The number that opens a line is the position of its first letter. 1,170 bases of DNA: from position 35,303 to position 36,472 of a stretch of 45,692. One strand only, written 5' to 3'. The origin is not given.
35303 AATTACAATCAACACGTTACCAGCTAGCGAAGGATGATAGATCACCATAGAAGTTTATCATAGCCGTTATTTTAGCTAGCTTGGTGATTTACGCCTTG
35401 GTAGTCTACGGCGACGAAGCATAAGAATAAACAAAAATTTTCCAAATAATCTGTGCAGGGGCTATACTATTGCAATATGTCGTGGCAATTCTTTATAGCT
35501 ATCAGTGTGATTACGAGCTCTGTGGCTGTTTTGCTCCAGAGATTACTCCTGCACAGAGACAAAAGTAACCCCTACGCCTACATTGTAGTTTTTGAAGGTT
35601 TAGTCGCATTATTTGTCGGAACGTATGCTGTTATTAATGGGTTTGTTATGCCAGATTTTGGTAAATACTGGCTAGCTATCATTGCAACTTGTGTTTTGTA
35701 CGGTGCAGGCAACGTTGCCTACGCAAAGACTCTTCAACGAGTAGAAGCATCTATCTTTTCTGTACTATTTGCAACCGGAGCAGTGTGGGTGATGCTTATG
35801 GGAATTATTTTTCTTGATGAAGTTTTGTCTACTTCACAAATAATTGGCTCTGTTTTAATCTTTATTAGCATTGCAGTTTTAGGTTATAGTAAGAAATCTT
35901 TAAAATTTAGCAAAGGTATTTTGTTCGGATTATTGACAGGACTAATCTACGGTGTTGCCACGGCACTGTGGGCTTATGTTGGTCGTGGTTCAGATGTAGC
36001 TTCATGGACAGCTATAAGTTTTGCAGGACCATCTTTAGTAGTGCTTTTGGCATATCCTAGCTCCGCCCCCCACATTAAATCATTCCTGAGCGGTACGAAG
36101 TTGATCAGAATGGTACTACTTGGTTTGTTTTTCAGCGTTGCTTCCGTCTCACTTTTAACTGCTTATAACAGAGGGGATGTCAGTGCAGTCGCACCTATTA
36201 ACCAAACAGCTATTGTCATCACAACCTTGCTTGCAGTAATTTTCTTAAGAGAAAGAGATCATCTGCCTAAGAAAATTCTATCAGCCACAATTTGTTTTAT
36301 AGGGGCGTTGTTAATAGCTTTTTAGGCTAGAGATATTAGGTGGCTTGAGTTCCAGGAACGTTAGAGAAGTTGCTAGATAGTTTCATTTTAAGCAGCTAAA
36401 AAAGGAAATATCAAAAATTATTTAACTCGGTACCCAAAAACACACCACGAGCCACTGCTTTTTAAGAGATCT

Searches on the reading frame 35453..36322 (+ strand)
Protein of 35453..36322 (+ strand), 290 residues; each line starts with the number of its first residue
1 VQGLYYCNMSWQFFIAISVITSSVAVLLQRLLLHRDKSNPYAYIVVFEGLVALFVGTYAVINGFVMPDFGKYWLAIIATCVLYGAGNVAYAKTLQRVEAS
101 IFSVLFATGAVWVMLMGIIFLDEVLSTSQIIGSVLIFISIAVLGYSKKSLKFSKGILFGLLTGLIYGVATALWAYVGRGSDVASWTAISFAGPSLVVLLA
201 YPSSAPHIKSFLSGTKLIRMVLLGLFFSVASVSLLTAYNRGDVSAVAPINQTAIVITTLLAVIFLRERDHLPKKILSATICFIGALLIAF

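Call 94: search_protein_families(library=pfam, proteins=[window:35453-36322:+], max_evalue=0.0001)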
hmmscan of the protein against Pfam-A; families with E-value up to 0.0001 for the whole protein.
window:35453-36322:+ (290 aa): 1 family
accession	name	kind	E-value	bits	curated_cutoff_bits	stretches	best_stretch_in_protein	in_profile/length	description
PF00892.27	EamA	-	3.3e-23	82.9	28.2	2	10-143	2-133/135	EamA-like transporter family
